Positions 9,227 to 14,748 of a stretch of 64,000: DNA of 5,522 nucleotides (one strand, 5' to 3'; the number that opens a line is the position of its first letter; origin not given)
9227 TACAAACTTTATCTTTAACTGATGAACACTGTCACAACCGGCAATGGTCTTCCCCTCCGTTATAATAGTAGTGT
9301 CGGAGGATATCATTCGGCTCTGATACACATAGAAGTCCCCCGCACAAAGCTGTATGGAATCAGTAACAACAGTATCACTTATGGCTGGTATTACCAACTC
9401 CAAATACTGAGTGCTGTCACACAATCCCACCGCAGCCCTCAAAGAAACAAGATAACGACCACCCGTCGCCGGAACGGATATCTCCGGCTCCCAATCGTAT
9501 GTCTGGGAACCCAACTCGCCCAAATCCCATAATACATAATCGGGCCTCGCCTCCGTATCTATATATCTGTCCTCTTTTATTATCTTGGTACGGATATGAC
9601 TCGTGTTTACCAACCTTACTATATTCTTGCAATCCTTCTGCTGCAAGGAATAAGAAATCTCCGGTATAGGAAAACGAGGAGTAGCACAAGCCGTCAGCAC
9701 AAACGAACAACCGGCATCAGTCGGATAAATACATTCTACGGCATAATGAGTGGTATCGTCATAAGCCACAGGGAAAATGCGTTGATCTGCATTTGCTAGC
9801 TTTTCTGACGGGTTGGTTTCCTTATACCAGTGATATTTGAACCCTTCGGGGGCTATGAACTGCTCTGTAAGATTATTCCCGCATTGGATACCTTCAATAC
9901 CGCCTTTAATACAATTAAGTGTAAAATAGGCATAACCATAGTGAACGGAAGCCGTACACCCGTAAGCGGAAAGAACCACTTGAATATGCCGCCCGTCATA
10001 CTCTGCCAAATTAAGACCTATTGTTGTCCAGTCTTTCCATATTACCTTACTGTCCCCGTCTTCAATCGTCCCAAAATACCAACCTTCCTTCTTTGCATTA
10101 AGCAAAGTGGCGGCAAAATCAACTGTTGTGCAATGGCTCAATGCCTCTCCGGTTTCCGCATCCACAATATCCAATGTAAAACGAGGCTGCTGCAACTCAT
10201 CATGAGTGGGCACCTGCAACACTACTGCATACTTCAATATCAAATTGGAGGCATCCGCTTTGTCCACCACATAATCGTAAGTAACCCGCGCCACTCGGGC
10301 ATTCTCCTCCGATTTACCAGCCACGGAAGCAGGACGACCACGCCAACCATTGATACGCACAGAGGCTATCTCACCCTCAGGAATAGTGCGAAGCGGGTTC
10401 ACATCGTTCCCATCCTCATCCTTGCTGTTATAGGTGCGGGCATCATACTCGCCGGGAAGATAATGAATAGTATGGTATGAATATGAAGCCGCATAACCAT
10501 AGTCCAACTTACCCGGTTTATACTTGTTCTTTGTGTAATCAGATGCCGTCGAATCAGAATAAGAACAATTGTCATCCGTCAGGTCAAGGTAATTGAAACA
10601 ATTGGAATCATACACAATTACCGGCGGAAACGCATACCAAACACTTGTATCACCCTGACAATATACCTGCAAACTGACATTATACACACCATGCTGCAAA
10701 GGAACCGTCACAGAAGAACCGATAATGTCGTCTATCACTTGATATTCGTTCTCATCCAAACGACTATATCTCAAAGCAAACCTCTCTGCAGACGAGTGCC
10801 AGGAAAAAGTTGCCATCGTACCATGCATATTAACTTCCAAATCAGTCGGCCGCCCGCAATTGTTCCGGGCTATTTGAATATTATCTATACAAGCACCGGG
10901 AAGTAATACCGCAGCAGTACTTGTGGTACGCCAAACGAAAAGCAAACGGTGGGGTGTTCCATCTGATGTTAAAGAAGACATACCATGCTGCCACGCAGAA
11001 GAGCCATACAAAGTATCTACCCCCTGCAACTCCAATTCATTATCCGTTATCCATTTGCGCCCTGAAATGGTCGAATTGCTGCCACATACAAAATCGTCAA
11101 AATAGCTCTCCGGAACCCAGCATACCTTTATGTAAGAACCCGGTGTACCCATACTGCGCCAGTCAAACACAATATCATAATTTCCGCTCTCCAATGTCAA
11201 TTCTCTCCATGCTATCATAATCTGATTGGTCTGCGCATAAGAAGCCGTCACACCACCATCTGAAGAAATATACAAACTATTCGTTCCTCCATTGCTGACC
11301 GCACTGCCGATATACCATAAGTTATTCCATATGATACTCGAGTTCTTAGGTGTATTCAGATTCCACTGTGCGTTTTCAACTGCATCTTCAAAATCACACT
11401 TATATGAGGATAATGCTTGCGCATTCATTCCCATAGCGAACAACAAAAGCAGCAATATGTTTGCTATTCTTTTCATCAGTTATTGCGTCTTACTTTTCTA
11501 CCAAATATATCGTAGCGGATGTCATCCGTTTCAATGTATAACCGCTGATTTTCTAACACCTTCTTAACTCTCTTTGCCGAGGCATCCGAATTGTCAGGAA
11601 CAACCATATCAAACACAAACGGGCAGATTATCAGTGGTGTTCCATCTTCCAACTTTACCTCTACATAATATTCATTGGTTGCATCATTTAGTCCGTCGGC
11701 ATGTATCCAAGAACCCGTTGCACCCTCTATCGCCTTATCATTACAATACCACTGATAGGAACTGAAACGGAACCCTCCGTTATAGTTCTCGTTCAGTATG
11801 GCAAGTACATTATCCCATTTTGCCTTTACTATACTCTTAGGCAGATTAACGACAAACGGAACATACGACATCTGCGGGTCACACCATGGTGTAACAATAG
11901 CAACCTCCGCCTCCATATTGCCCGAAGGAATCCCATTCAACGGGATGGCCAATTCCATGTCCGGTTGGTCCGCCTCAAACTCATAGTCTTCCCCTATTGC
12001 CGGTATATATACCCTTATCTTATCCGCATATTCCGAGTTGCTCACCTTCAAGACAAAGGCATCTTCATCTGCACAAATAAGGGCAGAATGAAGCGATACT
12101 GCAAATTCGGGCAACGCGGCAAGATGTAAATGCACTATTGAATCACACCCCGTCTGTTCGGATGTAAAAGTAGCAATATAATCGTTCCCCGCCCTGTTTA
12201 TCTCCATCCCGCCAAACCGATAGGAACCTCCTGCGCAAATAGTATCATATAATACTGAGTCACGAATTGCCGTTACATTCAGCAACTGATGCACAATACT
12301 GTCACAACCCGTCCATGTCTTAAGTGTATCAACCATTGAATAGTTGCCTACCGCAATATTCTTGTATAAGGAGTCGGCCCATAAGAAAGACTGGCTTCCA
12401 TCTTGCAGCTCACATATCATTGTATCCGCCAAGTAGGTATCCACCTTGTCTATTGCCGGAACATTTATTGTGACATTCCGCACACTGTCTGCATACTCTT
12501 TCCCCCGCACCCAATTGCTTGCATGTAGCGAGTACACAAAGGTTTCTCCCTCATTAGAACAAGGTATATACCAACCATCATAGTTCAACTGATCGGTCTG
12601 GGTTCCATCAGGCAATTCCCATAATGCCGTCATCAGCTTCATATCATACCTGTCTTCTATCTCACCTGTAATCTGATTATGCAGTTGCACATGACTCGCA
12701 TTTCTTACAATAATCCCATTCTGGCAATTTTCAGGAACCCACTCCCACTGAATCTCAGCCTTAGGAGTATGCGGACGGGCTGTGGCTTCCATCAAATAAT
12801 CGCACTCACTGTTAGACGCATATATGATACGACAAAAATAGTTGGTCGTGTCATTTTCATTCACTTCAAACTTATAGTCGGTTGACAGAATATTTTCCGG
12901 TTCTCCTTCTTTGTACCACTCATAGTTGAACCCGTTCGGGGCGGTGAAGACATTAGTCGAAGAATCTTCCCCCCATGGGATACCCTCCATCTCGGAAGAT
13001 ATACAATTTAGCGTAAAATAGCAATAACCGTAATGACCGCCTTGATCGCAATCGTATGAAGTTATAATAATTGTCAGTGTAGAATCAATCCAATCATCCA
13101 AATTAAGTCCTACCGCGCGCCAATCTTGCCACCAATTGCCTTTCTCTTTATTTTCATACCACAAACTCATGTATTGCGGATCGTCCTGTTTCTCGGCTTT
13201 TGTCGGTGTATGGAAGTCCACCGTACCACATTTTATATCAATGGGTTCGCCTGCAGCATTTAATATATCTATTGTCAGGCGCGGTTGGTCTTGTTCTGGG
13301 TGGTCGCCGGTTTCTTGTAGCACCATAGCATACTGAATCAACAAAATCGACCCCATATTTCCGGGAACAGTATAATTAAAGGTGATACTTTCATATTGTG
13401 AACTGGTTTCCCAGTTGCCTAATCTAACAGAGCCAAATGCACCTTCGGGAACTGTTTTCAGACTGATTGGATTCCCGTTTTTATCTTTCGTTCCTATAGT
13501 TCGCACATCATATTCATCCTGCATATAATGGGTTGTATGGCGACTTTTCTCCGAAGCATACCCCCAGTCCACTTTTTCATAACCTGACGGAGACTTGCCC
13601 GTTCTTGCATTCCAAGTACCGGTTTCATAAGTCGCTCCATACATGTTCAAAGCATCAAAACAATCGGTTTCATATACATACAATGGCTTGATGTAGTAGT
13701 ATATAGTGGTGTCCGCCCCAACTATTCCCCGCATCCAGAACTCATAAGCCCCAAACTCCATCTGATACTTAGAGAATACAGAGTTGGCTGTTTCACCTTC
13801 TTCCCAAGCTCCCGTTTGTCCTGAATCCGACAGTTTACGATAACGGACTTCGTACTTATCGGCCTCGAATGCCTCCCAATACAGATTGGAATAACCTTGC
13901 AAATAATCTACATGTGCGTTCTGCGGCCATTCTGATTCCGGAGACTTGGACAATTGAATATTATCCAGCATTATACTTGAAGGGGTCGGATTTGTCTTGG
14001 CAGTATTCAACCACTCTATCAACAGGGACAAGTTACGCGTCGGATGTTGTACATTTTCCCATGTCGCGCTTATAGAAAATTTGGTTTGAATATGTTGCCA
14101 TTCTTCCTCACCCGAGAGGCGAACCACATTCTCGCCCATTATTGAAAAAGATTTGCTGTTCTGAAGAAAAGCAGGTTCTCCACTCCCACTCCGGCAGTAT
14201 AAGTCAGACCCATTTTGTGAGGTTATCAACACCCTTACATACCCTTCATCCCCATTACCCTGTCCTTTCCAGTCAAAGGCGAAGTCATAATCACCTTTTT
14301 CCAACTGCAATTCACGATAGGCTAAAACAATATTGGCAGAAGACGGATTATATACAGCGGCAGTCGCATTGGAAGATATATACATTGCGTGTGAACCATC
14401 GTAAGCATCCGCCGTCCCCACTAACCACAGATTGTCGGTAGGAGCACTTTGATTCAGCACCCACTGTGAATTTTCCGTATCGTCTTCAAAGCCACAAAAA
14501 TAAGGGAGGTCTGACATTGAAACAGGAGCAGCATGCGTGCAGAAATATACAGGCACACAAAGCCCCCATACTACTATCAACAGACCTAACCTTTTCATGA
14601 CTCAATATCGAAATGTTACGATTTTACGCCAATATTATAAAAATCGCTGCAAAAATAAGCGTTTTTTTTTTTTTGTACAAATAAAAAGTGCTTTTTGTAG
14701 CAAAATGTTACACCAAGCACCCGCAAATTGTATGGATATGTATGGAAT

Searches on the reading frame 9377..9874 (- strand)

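Call 77: search_protein_families(library=pfam, proteins=[window:9377-9874:-], max_evalue=1)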
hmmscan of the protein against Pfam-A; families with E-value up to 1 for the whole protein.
window:9377-9874:- (166 aa): 1 family
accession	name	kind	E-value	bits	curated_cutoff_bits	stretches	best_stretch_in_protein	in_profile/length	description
PF19081.6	Ig_7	-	0.06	14.1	27.3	1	9-57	26-72/84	Ig-like domain CHU_C associated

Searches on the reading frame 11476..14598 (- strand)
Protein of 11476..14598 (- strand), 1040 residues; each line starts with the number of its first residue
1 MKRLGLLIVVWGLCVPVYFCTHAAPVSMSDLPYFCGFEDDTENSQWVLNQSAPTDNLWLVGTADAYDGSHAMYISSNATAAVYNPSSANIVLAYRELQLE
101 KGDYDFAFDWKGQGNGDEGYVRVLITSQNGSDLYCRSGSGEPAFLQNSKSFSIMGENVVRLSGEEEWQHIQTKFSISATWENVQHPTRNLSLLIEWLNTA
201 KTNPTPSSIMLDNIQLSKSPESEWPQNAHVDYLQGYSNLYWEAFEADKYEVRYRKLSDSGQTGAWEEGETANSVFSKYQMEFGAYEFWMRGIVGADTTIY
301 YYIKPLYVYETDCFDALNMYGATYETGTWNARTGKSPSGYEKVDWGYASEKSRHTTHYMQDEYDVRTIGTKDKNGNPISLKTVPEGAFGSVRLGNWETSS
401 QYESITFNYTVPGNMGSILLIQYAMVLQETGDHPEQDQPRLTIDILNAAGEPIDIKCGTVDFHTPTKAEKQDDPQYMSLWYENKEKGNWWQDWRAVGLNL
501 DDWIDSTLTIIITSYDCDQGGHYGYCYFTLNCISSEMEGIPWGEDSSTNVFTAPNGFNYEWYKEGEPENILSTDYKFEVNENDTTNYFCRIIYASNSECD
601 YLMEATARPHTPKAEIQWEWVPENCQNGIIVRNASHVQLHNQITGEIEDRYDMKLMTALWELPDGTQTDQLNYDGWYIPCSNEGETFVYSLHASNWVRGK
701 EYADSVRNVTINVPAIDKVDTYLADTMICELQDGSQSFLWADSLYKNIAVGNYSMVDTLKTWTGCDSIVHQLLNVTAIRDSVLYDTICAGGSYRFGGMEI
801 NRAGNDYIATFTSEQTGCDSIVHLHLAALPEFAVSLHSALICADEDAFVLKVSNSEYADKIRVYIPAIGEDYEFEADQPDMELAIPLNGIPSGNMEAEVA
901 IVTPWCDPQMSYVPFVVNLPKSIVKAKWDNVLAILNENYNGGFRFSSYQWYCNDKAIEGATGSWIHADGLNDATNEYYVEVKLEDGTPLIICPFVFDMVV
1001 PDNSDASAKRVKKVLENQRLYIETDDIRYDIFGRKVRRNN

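Call 3: search_protein_families(library=pfam, proteins=[window:11476-14598:-], max_evalue=0.01)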
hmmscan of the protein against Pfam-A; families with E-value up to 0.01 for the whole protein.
window:11476-14598:- (1040 aa): 2 families
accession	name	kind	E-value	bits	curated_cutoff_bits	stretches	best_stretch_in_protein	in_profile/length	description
PF19081.6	Ig_7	-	8.7e-05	23.2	27.3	0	549-599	21-70/84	Ig-like domain CHU_C associated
PF13895.12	Ig_2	-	0.0037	17.9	27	0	527-592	16-64/79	Immunoglobulin domain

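Call 4: search_protein_families(library=ncbifam, proteins=[window:11476-14598:-], max_evalue=0.01)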
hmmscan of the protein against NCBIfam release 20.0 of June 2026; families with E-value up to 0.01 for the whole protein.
window:11476-14598:- (1040 aa): 0 families
